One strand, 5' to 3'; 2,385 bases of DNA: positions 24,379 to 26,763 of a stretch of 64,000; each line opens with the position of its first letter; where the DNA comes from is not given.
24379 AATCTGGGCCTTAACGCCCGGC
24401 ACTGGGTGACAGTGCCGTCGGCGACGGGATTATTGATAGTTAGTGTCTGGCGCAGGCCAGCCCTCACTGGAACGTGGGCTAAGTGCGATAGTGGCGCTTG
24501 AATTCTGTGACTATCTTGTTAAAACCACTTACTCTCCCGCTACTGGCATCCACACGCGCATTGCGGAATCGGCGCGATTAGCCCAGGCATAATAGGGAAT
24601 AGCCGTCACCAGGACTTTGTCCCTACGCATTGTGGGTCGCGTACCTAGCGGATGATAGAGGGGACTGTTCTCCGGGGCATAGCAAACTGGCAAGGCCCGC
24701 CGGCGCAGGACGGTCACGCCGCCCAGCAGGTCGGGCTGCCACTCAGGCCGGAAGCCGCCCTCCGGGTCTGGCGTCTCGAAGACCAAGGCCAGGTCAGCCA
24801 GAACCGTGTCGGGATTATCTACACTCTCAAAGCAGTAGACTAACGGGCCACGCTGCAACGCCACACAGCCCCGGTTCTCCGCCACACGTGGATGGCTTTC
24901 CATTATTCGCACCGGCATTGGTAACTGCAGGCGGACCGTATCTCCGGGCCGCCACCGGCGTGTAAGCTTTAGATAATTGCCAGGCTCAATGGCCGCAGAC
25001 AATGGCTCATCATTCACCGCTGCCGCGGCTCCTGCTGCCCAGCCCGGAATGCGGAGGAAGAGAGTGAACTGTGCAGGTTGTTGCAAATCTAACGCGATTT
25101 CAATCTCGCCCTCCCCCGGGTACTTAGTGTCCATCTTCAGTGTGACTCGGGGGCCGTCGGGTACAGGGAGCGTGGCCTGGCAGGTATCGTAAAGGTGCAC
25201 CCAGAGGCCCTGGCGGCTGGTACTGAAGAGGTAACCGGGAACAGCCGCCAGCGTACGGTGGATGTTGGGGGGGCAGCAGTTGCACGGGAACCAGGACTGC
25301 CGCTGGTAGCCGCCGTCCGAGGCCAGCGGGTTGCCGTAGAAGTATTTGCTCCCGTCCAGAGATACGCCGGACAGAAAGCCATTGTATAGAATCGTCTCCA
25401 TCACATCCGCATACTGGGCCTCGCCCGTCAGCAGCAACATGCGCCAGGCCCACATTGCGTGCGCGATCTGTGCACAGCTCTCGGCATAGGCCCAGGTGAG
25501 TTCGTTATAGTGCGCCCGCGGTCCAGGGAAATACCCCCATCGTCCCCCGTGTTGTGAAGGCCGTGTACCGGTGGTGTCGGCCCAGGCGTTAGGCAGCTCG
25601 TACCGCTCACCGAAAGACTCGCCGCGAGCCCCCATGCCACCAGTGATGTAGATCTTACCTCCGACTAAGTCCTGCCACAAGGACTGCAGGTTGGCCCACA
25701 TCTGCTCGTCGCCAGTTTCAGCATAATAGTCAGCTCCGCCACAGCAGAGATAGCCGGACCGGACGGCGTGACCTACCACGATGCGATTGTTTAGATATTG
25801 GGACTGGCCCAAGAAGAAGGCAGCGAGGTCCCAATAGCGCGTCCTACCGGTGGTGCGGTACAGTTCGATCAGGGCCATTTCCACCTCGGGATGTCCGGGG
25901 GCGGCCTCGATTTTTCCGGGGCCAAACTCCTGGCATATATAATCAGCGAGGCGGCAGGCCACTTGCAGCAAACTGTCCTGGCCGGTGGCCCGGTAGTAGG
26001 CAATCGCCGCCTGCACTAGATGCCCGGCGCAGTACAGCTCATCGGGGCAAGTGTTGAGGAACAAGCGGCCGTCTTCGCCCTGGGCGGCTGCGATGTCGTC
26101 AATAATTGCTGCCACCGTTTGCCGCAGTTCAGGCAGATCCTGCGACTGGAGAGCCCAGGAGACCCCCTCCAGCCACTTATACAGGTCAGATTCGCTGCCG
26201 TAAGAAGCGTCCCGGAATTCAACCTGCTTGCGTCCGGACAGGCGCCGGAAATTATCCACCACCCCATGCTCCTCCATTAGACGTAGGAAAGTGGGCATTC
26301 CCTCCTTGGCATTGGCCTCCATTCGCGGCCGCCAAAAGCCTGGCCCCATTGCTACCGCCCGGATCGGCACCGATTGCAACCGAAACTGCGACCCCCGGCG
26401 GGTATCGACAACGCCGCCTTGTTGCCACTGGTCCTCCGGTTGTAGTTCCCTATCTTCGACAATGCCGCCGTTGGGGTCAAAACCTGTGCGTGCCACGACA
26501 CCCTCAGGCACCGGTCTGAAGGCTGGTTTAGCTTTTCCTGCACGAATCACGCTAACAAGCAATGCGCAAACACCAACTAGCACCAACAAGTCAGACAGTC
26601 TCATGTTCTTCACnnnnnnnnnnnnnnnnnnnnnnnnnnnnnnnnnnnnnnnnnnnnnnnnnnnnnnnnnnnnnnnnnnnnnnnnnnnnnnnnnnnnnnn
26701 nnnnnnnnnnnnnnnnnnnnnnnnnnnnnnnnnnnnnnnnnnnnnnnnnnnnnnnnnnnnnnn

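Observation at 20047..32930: Secreted glycan-processing island: 2x GH123-like, GH127, DUF4380-like lipoprotein, PIG-L, plus MttB-like and GNAT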

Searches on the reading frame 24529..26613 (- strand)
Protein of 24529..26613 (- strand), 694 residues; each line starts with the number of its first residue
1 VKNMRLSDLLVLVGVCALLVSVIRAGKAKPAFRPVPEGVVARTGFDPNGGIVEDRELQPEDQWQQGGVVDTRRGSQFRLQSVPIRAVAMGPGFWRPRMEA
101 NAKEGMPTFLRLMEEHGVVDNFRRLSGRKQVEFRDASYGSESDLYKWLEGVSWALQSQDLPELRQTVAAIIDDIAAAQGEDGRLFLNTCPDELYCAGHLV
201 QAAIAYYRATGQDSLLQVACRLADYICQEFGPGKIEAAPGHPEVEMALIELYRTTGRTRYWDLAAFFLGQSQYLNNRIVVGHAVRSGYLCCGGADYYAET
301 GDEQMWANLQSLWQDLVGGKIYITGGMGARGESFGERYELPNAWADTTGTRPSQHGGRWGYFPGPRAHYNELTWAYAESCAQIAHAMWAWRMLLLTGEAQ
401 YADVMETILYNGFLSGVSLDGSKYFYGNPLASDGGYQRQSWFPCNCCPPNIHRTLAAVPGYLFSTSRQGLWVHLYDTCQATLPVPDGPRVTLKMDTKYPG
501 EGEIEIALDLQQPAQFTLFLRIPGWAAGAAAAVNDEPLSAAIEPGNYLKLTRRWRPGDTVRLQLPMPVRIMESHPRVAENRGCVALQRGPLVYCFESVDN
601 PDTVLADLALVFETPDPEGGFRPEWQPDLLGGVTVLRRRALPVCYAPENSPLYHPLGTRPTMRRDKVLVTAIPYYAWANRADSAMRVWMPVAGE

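Call 4: search_protein_families(library=pfam, proteins=[window:24532-26613:-], max_evalue=0.01)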
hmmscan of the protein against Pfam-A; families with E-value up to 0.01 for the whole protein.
window:24532-26613:- (694 aa): 3 families
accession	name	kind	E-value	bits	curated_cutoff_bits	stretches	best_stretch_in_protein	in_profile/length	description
PF07944.18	Beta-AFase-like_GH127_cat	-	1.1e-77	262.1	24.9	2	87-345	2-287/376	Beta-L-arabinofuranosidase, GH127 catalytic domain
PF20737.2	Glyco_hydro127C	-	6.8e-25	87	23.7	1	568-690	1-71/71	Glycoside hydrolase family 127 C-terminal domain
PF20736.2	Glyco_hydro127M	-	9.1e-23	80.6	24.2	1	470-566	2-95/95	Beta-L-arabinofuranosidase, GH127 middle domain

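Call 16: find_encoding_contigs(protein=window:24529-26613:-, flank=10000, max_places=4)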
Protein window:24529-26613:- (694 aa): no gene with exactly this product is on record in the collection.

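Call 17: find_encoding_contigs(protein=window:24529-26604:-, flank=10000, max_places=4)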
Protein window:24529-26604:- (691 aa): 1 contig read that carries it; 1 place shown.
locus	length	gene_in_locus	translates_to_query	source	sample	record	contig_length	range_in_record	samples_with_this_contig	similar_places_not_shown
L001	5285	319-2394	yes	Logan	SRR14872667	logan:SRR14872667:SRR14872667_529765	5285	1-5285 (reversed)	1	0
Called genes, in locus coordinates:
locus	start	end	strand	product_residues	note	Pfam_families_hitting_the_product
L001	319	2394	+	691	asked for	PF07944:Beta-AFase-like_GH127_cat, PF20736:Glyco_hydro127M, PF20737:Glyco_hydro127C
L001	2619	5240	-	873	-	PF02985:HEAT (faint), PF13513:HEAT_EZ (faint), PF13646:HEAT_2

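Call 23: search_solved_structures(query=window:24532-26604:-, max_evalue=0.001, show_alignments=1)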
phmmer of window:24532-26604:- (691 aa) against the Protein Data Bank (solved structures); distinct sequences matched with E-value up to 0.001: 7.
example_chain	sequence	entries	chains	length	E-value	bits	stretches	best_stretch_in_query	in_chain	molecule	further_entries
4qjy_A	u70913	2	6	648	9.7e-108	364.6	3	372-686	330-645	GH127 beta-L-arabinofuranosidase | GH127 beta-L-arabinofuranoside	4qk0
6ex6_B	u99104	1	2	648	4.6e-104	352.4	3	372-688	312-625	Six-hairpin glycosidase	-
5mqo_A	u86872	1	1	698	1e-94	321.6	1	167-689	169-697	Non-reducing end beta-L-arabinofuranosidase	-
3wkw_A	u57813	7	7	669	1.3e-79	271.6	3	372-686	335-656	Non-reducing end beta-L-arabinofuranosidase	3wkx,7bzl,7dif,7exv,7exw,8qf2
3wre_A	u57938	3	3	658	1.5e-79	271.4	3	372-685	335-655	Non-reducing end beta-L-arabinofuranosidase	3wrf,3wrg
7exu_A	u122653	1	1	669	3.5e-79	270.2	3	372-686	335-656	Non-reducing end beta-L-arabinofuranosidase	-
5opj_A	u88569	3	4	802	4.2e-12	48.4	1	396-604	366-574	Rhamnogalacturonan lyase | Acetyl-CoA carboxylase, biotin carboxylase | Glycosyl hydrolase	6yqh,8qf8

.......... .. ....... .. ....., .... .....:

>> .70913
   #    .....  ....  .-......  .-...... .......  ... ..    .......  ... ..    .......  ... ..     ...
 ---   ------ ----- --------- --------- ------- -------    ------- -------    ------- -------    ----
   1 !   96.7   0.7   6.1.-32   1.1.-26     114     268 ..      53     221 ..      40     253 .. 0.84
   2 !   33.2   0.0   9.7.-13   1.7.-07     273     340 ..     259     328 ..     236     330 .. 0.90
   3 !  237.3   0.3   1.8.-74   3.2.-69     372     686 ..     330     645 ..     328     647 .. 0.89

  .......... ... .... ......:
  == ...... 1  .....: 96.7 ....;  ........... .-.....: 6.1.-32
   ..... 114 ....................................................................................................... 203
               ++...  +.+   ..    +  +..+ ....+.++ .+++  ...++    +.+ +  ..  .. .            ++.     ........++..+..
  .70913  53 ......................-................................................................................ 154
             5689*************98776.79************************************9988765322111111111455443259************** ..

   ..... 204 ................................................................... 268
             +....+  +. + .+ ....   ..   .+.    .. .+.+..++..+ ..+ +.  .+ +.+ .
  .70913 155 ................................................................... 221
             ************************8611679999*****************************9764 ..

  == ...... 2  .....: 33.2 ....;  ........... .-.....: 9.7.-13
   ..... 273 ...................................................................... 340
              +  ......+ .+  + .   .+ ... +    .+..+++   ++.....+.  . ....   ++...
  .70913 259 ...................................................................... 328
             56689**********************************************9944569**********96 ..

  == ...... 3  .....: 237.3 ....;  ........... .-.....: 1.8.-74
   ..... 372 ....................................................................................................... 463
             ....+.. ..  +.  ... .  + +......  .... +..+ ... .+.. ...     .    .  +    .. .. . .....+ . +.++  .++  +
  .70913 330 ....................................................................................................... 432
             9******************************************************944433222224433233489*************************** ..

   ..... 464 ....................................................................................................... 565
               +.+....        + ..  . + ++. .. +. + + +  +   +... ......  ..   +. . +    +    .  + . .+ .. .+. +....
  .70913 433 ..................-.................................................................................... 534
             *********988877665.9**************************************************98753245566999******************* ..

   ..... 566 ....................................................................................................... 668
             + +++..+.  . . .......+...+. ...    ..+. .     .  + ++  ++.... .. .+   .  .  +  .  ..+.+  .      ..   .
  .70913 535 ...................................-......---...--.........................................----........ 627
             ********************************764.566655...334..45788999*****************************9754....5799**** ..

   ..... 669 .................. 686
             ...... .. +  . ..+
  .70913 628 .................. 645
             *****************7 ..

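Call 56: search_protein_families(library=ncbifam, proteins=[window:24532-26604:-], max_evalue=0.001)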
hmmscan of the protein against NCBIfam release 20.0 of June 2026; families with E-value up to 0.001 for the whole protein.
window:24532-26604:- (691 aa): 1 family
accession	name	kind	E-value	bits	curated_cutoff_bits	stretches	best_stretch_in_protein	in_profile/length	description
NF049879.1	AcerHdlse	equivalog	3.3e-130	435.5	950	1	61-688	3-657/657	aceric acid hydrolase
